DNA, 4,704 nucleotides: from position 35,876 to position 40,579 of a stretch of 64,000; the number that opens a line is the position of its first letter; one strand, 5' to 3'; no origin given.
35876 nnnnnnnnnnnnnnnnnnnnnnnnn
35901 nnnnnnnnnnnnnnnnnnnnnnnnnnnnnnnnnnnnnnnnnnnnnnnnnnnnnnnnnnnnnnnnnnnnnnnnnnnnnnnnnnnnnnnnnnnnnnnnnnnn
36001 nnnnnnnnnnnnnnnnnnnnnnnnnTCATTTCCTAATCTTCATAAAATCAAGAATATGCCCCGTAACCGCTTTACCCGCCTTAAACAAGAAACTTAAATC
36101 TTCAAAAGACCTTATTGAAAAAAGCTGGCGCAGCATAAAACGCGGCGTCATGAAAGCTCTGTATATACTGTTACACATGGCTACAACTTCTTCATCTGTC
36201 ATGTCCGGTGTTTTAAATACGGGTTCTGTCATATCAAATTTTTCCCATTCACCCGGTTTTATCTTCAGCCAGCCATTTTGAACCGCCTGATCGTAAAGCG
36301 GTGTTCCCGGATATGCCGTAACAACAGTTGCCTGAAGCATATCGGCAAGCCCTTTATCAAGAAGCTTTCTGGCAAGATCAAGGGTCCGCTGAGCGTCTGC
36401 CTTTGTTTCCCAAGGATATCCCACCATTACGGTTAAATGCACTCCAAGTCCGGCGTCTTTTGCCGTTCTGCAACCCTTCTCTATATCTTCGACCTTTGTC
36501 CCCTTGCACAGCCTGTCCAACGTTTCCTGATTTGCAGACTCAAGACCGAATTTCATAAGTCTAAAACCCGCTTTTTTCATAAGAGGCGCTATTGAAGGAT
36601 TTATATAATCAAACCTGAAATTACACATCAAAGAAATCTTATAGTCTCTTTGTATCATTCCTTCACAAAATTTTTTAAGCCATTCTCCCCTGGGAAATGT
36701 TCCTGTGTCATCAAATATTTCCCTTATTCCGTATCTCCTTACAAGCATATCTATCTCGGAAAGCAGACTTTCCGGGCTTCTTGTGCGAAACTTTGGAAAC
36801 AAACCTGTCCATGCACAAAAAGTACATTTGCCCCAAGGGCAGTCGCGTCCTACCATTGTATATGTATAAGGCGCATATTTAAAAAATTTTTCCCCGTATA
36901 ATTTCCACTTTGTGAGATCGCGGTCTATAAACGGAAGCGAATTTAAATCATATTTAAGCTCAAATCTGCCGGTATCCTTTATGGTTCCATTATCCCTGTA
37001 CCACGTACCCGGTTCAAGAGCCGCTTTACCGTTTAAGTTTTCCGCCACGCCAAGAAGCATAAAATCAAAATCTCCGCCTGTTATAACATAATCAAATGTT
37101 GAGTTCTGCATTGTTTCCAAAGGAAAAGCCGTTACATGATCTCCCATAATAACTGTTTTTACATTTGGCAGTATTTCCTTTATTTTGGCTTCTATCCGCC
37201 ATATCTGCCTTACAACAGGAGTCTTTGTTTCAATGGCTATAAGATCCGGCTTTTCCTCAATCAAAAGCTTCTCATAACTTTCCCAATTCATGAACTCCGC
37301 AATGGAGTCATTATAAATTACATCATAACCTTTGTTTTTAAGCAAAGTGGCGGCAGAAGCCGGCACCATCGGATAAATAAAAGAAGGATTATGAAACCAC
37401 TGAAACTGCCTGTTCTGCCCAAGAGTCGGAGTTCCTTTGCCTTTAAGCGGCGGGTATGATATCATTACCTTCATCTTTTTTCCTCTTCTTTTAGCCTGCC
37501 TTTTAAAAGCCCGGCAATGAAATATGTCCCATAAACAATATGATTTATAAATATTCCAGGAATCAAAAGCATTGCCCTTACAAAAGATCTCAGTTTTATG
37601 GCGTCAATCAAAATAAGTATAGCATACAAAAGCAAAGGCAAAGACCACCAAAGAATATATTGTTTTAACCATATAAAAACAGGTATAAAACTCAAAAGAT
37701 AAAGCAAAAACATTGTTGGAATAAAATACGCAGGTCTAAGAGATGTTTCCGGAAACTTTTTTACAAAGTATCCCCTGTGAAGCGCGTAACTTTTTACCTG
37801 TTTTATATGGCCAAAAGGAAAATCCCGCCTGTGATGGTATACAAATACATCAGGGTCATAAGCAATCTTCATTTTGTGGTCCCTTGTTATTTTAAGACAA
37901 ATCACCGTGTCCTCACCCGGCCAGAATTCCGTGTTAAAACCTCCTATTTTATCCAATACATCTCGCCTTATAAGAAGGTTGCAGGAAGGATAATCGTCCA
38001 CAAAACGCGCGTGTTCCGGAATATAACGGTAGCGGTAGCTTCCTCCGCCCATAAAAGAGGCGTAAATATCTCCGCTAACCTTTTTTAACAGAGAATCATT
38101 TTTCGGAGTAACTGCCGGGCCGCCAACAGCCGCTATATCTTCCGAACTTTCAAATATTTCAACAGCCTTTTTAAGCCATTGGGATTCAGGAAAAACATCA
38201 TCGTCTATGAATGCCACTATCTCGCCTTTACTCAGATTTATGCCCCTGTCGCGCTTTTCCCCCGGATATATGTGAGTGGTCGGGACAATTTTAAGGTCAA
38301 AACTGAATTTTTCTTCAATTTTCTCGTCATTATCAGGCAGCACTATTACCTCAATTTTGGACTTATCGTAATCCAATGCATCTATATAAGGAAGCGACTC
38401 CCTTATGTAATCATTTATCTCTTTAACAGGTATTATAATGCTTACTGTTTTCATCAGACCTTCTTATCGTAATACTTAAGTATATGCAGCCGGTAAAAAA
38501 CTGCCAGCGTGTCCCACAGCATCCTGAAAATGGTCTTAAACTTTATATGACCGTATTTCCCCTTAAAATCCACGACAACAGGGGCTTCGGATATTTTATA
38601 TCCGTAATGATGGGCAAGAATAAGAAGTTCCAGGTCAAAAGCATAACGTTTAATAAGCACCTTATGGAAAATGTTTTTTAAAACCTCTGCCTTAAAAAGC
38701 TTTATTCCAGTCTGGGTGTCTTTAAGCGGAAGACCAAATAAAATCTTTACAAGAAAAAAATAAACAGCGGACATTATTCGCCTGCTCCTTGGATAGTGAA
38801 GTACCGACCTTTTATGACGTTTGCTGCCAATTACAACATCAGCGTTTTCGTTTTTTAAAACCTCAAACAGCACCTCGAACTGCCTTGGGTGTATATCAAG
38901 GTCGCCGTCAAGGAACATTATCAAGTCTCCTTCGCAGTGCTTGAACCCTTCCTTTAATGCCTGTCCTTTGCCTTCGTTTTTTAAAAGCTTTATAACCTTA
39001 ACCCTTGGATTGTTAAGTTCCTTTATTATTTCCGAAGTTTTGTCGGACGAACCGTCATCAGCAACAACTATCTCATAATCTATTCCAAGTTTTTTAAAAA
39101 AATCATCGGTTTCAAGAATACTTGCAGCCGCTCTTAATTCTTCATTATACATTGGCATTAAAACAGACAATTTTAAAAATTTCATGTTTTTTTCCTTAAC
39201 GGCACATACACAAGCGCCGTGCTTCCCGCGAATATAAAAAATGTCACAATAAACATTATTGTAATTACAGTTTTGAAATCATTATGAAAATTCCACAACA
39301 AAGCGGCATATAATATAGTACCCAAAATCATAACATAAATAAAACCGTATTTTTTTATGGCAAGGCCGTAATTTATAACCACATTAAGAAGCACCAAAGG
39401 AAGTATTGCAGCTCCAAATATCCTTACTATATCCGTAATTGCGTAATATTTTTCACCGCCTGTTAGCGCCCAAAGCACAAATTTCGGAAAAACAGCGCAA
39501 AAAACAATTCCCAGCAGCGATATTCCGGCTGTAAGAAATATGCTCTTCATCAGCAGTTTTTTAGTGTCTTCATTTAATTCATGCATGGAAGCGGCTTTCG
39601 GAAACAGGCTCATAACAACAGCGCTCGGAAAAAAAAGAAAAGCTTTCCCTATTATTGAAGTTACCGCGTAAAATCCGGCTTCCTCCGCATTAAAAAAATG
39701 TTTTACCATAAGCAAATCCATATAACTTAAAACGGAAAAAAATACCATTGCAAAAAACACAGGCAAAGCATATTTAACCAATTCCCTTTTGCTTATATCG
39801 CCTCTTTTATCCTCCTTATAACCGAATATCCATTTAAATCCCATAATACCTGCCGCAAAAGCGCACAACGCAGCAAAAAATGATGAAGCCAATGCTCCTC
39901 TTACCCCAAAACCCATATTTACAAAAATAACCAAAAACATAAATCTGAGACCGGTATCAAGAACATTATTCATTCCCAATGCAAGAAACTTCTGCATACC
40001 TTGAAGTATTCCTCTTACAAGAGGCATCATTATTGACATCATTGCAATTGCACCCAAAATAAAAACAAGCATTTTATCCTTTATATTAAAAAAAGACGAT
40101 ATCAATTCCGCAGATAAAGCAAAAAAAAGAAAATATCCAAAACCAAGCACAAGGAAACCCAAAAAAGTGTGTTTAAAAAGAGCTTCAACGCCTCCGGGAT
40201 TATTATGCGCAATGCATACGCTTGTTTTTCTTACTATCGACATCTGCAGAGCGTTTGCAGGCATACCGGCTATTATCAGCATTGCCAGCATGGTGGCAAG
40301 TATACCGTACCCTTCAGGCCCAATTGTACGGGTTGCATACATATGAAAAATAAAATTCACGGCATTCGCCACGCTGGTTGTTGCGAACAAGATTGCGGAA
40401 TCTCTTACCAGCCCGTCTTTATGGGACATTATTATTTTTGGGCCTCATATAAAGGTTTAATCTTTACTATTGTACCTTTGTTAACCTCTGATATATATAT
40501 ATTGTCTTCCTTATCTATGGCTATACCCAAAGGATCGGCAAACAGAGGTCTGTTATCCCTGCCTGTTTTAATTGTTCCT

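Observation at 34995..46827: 12-kb periplasmic glycosylation island: 3x GT2, B12-radical SAM, Wzx flippase, 2x NHL propellers, and two zinc-ribbon GT-C-like giant membrane proteins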

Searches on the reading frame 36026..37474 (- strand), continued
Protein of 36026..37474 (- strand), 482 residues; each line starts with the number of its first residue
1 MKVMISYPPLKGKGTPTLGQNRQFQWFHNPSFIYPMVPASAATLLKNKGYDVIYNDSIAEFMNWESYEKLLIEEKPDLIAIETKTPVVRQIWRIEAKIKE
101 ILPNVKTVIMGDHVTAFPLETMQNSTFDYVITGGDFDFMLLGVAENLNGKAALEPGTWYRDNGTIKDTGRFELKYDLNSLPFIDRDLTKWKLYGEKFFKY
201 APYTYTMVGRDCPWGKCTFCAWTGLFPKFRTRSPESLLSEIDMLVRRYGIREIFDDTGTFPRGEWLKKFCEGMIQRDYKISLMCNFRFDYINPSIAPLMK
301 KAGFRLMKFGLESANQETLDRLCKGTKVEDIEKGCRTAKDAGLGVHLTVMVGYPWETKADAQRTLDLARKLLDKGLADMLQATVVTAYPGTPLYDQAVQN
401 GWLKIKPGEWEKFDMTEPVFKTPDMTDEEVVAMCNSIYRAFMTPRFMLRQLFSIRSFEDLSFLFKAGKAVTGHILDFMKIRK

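Call 59: find_encoding_contigs(protein=P0353, flank=10000, max_places=1)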
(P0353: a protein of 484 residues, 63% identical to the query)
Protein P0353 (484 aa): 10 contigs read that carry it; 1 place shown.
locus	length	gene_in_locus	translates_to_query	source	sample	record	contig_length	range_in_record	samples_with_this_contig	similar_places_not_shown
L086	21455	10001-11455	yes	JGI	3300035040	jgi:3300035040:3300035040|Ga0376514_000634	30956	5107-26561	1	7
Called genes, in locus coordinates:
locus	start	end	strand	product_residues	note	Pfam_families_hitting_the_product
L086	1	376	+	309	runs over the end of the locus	PF01073:3Beta_HSD, PF01370:Epimerase, PF02719:Polysacc_synt_2, PF04321:RmlD_sub_bind, PF13460:NAD_binding_10 (weak), PF16363:GDP_Man_Dehyd, PF07993:NAD_binding_4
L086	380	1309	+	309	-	PF01073:3Beta_HSD, PF01370:Epimerase, PF02719:Polysacc_synt_2, PF04321:RmlD_sub_bind, PF05368:NmrA, PF07993:NAD_binding_4, PF13460:NAD_binding_10, PF16363:GDP_Man_Dehyd, +1 more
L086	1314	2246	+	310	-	PF01073:3Beta_HSD, PF01370:Epimerase, PF02719:Polysacc_synt_2 (faint), PF04321:RmlD_sub_bind (faint), PF16363:GDP_Man_Dehyd, PF07993:NAD_binding_4 (weak)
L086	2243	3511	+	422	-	PF01943:Polysacc_synt, PF13440:Polysacc_synt_3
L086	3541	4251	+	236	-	PF00535:Glycos_transf_2, PF10111:Glyco_tranf_2_2, PF13641:Glyco_tranf_2_3 (weak)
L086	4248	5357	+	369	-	PF13439:Glyco_transf_4, PF13579:Glyco_trans_4_4 (faint), PF20706:GT4-conflict, PF00534:Glycos_transf_1, PF13692:Glyco_trans_1_4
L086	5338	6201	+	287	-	PF00535:Glycos_transf_2, PF10111:Glyco_tranf_2_2 (weak)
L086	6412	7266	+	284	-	PF13489:Methyltransf_23, PF01209:Ubie_methyltran (weak), PF13847:Methyltransf_31, PF08241:Methyltransf_11, PF08242:Methyltransf_12, PF13649:Methyltransf_25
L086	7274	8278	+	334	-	PF00535:Glycos_transf_2, PF10111:Glyco_tranf_2_2, PF13641:Glyco_tranf_2_3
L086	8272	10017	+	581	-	PF00535:Glycos_transf_2, PF13641:Glyco_tranf_2_3, PF13632:Glyco_trans_2_3 (weak)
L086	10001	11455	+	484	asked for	PF02310:B12-binding, PF04055:Radical_SAM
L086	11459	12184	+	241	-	PF13489:Methyltransf_23, PF01209:Ubie_methyltran, PF08241:Methyltransf_11, PF08242:Methyltransf_12, PF13649:Methyltransf_25, PF13847:Methyltransf_31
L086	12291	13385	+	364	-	PF01041:DegT_DnrJ_EryC1, PF00155:Aminotran_1_2, PF00266:Aminotran_5 (weak), PF01053:Cys_Met_Meta_PP, PF01212:Beta_elim_lyase (weak)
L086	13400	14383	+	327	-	PF13489:Methyltransf_23, PF07021:MetW, PF13847:Methyltransf_31, PF08241:Methyltransf_11, PF08242:Methyltransf_12, PF13649:Methyltransf_25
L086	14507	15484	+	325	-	PF01408:GFO_IDH_MocA, PF22725:GFO_IDH_MocA_C3, PF02894:GFO_IDH_MocA_C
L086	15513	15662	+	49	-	-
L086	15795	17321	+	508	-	-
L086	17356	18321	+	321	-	PF01073:3Beta_HSD, PF01370:Epimerase, PF02719:Polysacc_synt_2 (weak), PF04321:RmlD_sub_bind, PF13460:NAD_binding_10, PF16363:GDP_Man_Dehyd, PF07993:NAD_binding_4, PF02719:Polysacc_synt_2, +1 more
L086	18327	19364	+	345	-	PF13508:Acetyltransf_7 (faint), PF13673:Acetyltransf_10 (faint), PF00583:Acetyltransf_1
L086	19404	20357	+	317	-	PF00535:Glycos_transf_2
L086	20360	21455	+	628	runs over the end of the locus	PF13522:GATase_6, PF13537:GATase_7, PF00733:Asn_synthase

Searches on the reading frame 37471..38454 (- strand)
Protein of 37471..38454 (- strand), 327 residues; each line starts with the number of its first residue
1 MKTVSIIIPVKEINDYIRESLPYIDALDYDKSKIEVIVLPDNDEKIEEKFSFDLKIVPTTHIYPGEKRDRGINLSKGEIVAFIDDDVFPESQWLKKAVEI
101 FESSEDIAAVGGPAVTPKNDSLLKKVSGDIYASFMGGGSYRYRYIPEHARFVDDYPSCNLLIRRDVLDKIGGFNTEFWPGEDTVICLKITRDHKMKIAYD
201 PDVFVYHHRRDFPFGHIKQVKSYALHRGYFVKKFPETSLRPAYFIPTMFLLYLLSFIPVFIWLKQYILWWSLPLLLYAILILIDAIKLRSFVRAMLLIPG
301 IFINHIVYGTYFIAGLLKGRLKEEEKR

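Call 4: search_protein_families(library=pfam, proteins=[window:37471-38454:-], max_evalue=0.01)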
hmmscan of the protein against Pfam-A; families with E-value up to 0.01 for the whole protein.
window:37471-38454:- (327 aa): 4 families
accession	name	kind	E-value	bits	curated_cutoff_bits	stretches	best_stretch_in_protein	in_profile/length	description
PF13641.12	Glyco_tranf_2_3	-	5.4e-14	53.2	27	1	4-219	3-223/230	Glycosyltransferase like family 2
PF00535.33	Glycos_transf_2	-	1.3e-12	48.4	23.3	1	5-170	1-167/168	Glycosyl transferase family 2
PF13632.12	Glyco_trans_2_3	-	3.7e-08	33.9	27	1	79-280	1-196/198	Glycosyl transferase family group 2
PF10111.15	Glyco_tranf_2_2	-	4.3e-06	26.9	27.3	1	5-193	1-203/276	Glycosyltransferase like family 2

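Call 5: search_protein_families(library=ncbifam, proteins=[window:37471-38454:-], max_evalue=0.001)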
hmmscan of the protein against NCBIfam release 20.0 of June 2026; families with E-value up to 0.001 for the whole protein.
window:37471-38454:- (327 aa): 10 families
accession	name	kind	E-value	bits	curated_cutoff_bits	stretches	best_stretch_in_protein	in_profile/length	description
TIGR03965.1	mycofact_glyco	equivalog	1.7e-27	96.4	280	1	2-235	74-308/467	mycofactocin biosynthesis glycosyltransferase MftF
NF041394.1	GtaseAglG_Halo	equivalog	1.2e-16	60.9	440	1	4-212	3-220/304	glucosyl-dolichyl phosphate glucuronosyltransferase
NF041875.1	EPS_EpsD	equivalog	2.3e-15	56.8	370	1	4-211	1-210/325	exopolysaccharide biosynthesis glycosyltransferase EpsD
NF038299.1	EPS_HpsN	equivalog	2.2e-10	40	425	1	3-209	2-222/317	hormogonium polysaccharide biosynthesis glycosyltransferase HpsN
NF038302.1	EPS_HpsE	equivalog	9e-09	34.7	300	1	68-208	78-223/307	hormogonium polysaccharide biosynthesis glycosyltransferase HpsE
TIGR03937.1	PgaC_IcaA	equivalog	2.8e-08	33.2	422.3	1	2-281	45-324/407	poly-beta-1,6-N-acetyl-D-glucosamine synthase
TIGR04283.1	glyco_like_mftF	equivalog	1.7e-06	27.8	182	1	4-198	1-178/221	TIGR04283 family arsenosugar biosynthesis glycosyltransferase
TIGR04440.1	glyco_TIGR04440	domain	1.2e-05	25.2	70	1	4-121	2-126/215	TIGR00180 family glycosyltransferase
TIGR03111.1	glyc2_xrt_Gpos1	hypoth_equivalog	3.2e-05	22.9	363.95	1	3-127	50-180/439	TIGR03111 family XrtG-associated glycosyltransferase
NF050819.1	PolSacchBiosHfsG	equivalog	0.00029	20.1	500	1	4-194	14-206/302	polysaccharide biosynthesis protein HfsG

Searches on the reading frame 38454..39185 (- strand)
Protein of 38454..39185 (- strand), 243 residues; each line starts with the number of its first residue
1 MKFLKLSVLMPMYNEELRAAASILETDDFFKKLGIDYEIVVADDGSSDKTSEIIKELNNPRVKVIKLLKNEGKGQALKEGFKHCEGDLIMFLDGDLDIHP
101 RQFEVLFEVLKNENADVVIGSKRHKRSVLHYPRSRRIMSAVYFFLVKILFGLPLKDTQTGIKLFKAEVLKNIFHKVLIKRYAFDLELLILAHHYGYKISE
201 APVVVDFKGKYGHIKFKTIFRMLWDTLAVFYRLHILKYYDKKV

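Call 4: search_protein_families(library=pfam, proteins=[window:38454-39185:-], max_evalue=0.01)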
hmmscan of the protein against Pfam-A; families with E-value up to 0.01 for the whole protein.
window:38454-39185:- (243 aa): 4 families
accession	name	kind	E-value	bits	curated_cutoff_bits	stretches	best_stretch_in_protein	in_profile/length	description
PF00535.33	Glycos_transf_2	-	7.6e-32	111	23.3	1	7-173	1-168/168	Glycosyl transferase family 2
PF10111.15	Glyco_tranf_2_2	-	3.7e-10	40.2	27.3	1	7-112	1-108/276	Glycosyltransferase like family 2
PF13641.12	Glyco_tranf_2_3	-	1.3e-08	35.5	27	1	36-126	30-127/230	Glycosyltransferase like family 2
PF13704.12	Glyco_tranf_2_4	-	0.0018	19.1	27.5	1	24-95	8-81/98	Glycosyl transferase family 2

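Call 5: search_protein_families(library=ncbifam, proteins=[window:38454-39185:-], max_evalue=0.001)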
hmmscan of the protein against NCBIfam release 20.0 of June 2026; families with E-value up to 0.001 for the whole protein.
window:38454-39185:- (243 aa): 23 families
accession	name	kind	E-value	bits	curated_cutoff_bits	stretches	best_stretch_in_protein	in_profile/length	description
NF007986.1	PRK10714.1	equivalog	4.7e-20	71.8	529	1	4-217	6-211/316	undecaprenyl-phosphate 4-deoxy-4-formamido-L-arabinose transferase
NF047588.1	GlcsyltransPgfSStrep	equivalog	1.1e-19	70.8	500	1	4-174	1-169/308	glycosyltransferase PgfS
TIGR04182.1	glyco_TIGR04182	equivalog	2e-17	63.6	325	1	6-205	2-190/293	S-layer glycoprotein N-glycosyltransferase AglJ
TIGR03937.1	PgaC_IcaA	equivalog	3e-16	59.4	422.3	1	5-121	46-162/407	poly-beta-1,6-N-acetyl-D-glucosamine synthase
NF041391.1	DPhHxTase_Halo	equivalog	8.8e-14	51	375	1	12-214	3-190/213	dolichyl-phosphate hexose transferase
NF007482.0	PRK10073.1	equivalog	2.6e-13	49.7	423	1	4-118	6-118/334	glycosyltransferase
NF041875.1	EPS_EpsD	equivalog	3.1e-13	49.8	370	1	6-132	1-126/325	exopolysaccharide biosynthesis glycosyltransferase EpsD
NF058614.1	PPMAGASynPpgS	equivalog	6.8e-12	45.3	370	1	8-207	4-198/226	polyprenyl-phospho-N-acetylgalactosaminyl synthase PpgS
TIGR04283.1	glyco_like_mftF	equivalog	1.9e-11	44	182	1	6-115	1-102/221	TIGR04283 family arsenosugar biosynthesis glycosyltransferase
NF010496.0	PRK13915.1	equivalog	1.8e-10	40.4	262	1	5-109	32-141/307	glucosyl-3-phosphoglycerate synthase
TIGR03965.1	mycofact_glyco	equivalog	1.2e-09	37.6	280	1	7-112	77-181/467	mycofactocin biosynthesis glycosyltransferase MftF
NF047683.1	TeichurnBiosyTuaG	equivalog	1.8e-09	37.6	400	1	6-114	8-115/252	teichuronic acid biosynthesis protein TuaG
NF050050.1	ProtGlycPglI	equivalog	3.9e-09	36.3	500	1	5-116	3-114/306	GalNAc(5)-diNAcBac-PP-undecaprenol beta-1,3-glucosyltransferase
NF053739.1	GlytfEpsEBac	equivalog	1.4e-08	34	450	1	5-121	2-118/265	glycosyltransferase EpsE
NF050819.1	PolSacchBiosHfsG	equivalog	1.7e-08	34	500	1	5-121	13-128/302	polysaccharide biosynthesis protein HfsG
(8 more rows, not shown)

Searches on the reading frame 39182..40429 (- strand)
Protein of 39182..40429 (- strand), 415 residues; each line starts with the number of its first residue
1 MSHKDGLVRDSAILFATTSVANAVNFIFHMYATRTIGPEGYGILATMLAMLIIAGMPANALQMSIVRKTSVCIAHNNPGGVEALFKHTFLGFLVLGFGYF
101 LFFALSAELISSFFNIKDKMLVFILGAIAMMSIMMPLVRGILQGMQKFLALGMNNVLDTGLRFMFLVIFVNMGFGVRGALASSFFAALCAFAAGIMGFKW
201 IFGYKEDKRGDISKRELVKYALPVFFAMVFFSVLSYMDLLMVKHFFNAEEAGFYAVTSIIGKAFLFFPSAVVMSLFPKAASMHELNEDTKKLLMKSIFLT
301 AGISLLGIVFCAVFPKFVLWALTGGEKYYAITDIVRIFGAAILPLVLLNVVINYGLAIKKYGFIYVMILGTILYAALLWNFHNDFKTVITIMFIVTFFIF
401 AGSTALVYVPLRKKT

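Call 4: search_protein_families(library=pfam, proteins=[window:39182-40429:-], max_evalue=0.01)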
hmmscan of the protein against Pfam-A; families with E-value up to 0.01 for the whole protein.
window:39182-40429:- (415 aa): 1 family
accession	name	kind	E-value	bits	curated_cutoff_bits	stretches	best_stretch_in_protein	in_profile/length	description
PF01943.22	Polysacc_synt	-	2.3e-16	60.5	28.2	1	7-280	1-271/274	Polysaccharide biosynthesis protein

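Call 5: search_protein_families(library=ncbifam, proteins=[window:39182-40429:-], max_evalue=0.001)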
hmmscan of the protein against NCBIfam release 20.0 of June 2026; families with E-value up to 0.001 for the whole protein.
window:39182-40429:- (415 aa): 0 families
